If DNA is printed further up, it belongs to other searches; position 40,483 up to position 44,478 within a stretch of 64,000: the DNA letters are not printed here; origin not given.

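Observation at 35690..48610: Surface-protein cassette locus: one promoter-bearing SLH/Ig/FG-GAP gene plus three silent partial paralogs sharing kb-scale identical direct and inverted repeats, suggesting recombinational surface variation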

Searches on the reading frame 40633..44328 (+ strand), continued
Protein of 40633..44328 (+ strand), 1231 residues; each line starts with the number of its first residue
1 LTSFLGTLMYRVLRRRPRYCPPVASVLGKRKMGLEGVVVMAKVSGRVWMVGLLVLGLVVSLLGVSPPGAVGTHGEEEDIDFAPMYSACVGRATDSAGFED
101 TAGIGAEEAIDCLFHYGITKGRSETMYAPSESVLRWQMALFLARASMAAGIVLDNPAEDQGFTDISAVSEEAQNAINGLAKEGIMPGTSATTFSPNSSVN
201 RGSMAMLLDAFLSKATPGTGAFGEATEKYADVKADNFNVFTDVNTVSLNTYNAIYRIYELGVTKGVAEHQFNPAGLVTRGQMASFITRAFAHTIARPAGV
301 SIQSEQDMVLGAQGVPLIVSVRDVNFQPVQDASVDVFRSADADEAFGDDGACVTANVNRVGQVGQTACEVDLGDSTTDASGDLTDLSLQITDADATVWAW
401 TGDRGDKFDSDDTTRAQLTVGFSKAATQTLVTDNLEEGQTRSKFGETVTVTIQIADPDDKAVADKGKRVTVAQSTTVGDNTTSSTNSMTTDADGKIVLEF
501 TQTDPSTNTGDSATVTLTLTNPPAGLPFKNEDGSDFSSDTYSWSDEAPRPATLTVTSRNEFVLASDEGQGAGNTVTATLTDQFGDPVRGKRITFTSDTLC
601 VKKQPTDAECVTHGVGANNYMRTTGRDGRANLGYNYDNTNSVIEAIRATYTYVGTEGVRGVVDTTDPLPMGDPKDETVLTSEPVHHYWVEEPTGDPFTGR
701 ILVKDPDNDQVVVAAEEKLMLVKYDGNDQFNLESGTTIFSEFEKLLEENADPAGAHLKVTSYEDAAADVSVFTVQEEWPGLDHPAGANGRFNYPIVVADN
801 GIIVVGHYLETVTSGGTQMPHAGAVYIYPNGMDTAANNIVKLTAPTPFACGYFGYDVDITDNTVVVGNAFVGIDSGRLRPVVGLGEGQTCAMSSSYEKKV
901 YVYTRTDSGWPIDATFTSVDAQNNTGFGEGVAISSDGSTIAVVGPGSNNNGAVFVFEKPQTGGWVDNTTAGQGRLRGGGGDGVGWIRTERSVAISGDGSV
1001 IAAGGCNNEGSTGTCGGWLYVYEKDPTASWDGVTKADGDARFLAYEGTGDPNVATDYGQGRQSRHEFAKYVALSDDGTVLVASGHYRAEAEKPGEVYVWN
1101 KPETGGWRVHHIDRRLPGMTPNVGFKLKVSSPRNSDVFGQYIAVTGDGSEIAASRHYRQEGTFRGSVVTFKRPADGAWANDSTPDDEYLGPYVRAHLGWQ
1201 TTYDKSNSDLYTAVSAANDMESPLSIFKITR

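Call 24: find_encoding_contigs(protein=P0003, flank=10000, max_places=6)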
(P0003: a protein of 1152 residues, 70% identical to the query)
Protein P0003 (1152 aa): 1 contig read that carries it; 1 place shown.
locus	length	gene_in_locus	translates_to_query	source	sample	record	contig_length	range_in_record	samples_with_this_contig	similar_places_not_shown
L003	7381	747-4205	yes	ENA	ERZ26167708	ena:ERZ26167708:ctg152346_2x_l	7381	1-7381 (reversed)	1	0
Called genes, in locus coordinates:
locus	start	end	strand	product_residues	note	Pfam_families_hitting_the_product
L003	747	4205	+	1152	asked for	PF00395:SLH, PF14312:FG-GAP_2 (weak)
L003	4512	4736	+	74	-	PF09107:WHD_3rd_SelB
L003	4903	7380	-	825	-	?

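Call 28: find_encoding_contigs(protein=P0004, flank=10000, max_places=6)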
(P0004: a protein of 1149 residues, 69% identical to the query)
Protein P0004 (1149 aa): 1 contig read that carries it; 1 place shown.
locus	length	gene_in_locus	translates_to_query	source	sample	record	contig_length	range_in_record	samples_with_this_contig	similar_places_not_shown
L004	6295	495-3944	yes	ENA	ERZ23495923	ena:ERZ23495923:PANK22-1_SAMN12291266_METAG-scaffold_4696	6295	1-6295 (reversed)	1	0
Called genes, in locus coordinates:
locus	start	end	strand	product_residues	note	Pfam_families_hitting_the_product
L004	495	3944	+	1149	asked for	PF00395:SLH, PF14312:FG-GAP_2 (weak)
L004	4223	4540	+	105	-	PF09107:WHD_3rd_SelB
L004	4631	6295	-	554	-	?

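Call 29: find_encoding_contigs(protein=window:40750-44328:+, flank=10000, max_places=10)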
Protein window:40750-44328:+ (1192 aa): no gene with exactly this product is on record in the collection.

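Call 44: find_encoding_contigs(protein=P0005, flank=10000, max_places=3)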
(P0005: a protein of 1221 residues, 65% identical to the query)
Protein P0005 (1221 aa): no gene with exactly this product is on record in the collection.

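Call 45: find_encoding_contigs(protein=P0044, flank=10000, max_places=3)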
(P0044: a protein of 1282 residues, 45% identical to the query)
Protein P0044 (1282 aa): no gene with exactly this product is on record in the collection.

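Call 46: find_encoding_contigs(protein=P0042, flank=10000, max_places=3)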
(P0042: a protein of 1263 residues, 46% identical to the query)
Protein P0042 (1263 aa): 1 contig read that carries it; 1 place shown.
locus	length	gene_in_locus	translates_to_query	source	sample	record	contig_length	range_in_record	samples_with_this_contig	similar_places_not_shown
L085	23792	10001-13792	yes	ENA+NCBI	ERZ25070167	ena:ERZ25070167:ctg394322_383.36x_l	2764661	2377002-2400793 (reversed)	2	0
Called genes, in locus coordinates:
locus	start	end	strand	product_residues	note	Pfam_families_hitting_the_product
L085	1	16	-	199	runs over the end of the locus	PF13091:PLDc_2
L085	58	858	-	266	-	PF00106:adh_short, PF01370:Epimerase (weak), PF08659:KR, PF13561:adh_short_C2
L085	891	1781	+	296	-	PF00378:ECH_1, PF16113:ECH_2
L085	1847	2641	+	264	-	PF00376:MerR (weak), PF13411:MerR_1, PF28507:Rv1828_C (faint)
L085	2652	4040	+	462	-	PF00425:Chorismate_bind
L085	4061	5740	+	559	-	PF02776:TPP_enzyme_N, PF16582:TPP_enzyme_M_2 (weak), PF02775:TPP_enzyme_C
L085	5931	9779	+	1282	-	PF00395:SLH, PF05688:BIg21 (faint), PF14312:FG-GAP_2 (faint)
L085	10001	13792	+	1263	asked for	PF00395:SLH, PF14312:FG-GAP_2 (faint)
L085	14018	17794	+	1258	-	PF00395:SLH, PF14312:FG-GAP_2 (faint)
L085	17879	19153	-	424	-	PF07690:MFS_1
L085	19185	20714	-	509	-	PF17767:NAPRTase_N, PF17956:NAPRTase_C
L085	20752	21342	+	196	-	PF00857:Isochorismatase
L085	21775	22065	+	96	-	-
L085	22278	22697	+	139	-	-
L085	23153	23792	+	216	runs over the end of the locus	PF04255:DUF433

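Call 50: find_related_loci(query=window:40750-44325:+, collection=metagenome_contigs, flank=10000)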
Query window:40750-44325:+ (1192 aa) in metagenome_contigs; peptide patterns used: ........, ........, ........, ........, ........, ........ (x = any residue, [..] = any of these).
35 stretches matched a pattern, but none encodes a relative of the query by tblastn (E <= 1e-3).

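Call 70: predict_structure(alignment_id=A1)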
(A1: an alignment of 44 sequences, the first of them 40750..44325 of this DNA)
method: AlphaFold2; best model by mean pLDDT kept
length: 1192 residues; sequences in the alignment: 44
mean_pLDDT: 78.3   pTM: 0.62
mean pLDDT of the five models: 78.3, 78.0, 75.3, 75.0, 74.6
residues with pLDDT >= 90: 353; 70-90: 539; 50-70: 186; < 50: 114
segments of 3 or more residues with pLDDT < 50: 1-39, 46-63, 83-86, 184-187, 256-258, 562-571, 626-629, 747-751, 835-843, 1015-1021
pLDDT, mean of each block of 10 residues (from residue 1): 39 43 29 33 47 46 54 62 50 82 80 75 82 85 86 85 87 74 53 69 82 83 72 82 74 58 72 76 69 87 83 84 75 80 80 82 82 70 80 88 91 89 85 90 91 89 84 90 89 86 89 91 88 91 91 84 47 58 91 87 89 72 50 64 91 90 93 92 93 90 88 89 85 93 66 77 92 86 91 91 90 89 92 50 52 64 93 89 71 94 77 85 81 66 51 90 78 63 87 77 70 51 73 95 88 88 87 65 80 84 95 92 88 90 92 88 94 80 80 84
secondary structure, 60 per line:
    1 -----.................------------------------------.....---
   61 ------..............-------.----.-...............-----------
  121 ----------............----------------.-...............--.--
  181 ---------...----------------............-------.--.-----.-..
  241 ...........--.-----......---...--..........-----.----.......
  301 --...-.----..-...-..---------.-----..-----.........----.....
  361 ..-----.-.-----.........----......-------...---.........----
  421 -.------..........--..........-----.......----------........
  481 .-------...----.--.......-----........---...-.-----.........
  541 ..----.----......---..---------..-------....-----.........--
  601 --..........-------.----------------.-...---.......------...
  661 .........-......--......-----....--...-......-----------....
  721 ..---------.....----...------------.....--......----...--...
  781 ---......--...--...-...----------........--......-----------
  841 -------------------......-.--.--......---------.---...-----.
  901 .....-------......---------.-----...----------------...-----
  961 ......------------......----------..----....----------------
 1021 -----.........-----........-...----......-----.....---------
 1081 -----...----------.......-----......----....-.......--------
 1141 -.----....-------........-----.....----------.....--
elements in order (helices of 4 or more, strands of 3 or more residues): H6-22 H53-57 H67-79 H96-109 H131-142 H162-175 H209-220 H240-251 E260-265 E269-271 E274-283 E294-300 E343-351 E356-362 E376-384 E389-394 E402-404 E408-416 E429-438 E441-450 E456-462 E473-481 E489-491 E499-505 E511-518 E522-524 E532-542 E552-557 E581-584 E590-598 E603-612 E639-641 E645-651 E658-666 E671-676 E679-684 E690-693 E696-698 H700-705 E717-722 E732-736 E741-743 E756-760 E763-768 E773-775 E778-780 E784-789 E801-803 E814-821 E824-829 E860-865 E873-878 E892-894 E900-905 E913-918 E934-936 E953-955 E961-966 E979-984 E1001-1004 E1026-1034 E1040-1047 E1056-1061 H1067-1071 E1086-1088 E1099-1105 E1111-1116 H1121-1124 E1126-1132 E1147-1150 E1158-1165 E1171-1175 E1186-1190

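Call 73: fold_search(model_id=the predicted structure, library=pdb)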
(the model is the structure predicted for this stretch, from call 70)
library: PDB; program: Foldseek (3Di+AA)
matches with E <= 10: 1532; with E <= 0.001: 357
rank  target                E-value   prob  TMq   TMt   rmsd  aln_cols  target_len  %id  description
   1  6rur_A                5.3e-11  1.00  0.09  0.15  27.9       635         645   11  Structure of the SCIN stabilized C3bBb convertase bound to properdin (released 2019-08-21)
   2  7qiv_A                1.4e-10  1.00  0.13  0.20  27.4       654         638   10  Structure of human C3b in complex with the EWE nanobody (released 2022-02-16)
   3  6ehg_A                1.4e-10  1.00  0.14  0.22  27.0       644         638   12  complement component C3b in complex with a nanobody (released 2018-02-14)
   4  8uh2_A                1.4e-10  1.00  0.13  0.20  26.9       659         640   10  Complex of C3b with the inhibitor albicin (released 2024-05-08)
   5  7q62_B                1.5e-10  1.00  0.14  0.18  39.1      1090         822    9  Structure of TEV cleaved A2ML1 dimer (A2ML1-TT dimer) (released 2022-04-20)
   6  9u62_E                1.8e-10  1.00  0.09  0.08  38.0       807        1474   10  AP pathways C3 convertase C3bBbP and C3 complex (released 2026-01-14)
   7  2ice_A                2.1e-10  1.00  0.14  0.21  27.0       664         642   12  CRIg bound to C3c (released 2006-11-07)
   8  8uin_A                2.6e-10  1.00  0.13  0.20  28.1       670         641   10  Structure of the C3bBb-albicin complex (released 2024-05-08)
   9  5fo7_A                3.3e-10  1.00  0.13  0.20  27.4       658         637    9  Crystal Structure of Human Complement C3b at 2.8 Angstrom resolution (released 2016-04-06)
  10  8enu_G                3.5e-10  1.00  0.14  0.21  27.6       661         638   10  Structure of the C3bB proconvertase in complex with lufaxin (released 2023-08-09)
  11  8ayh_C                4.7e-10  1.00  0.10  0.16  28.0       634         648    9  Structure of Complement C5 in Complex with small molecule inhibitor and CVF (released 2022-12-21)
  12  3t4a_A                5.2e-10  1.00  0.13  0.20  26.4       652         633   11  Structure of a truncated form of Staphylococcal Complement Inhibitor B bound to human C3c at 3.4 Angstrom resolution (released 2011-11-23)
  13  3l5n_A                6.3e-10  1.00  0.14  0.22  27.1       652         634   11  Staphylococcal Complement Inhibitor (SCIN) in complex with Human Complement Component C3b (released 2010-08-04)
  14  9u61_E                6.7e-10  1.00  0.11  0.09  39.7      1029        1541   10  CP/MBL pathways C3 convertase C4b2a and C3 complex (released 2026-01-14)
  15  7ad6_B                7.0e-10  1.00  0.10  0.15  28.1       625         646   10  Crystal structure of human complement C5 in complex with the K92 bovine knob domain peptide. (released 2021-03-10)
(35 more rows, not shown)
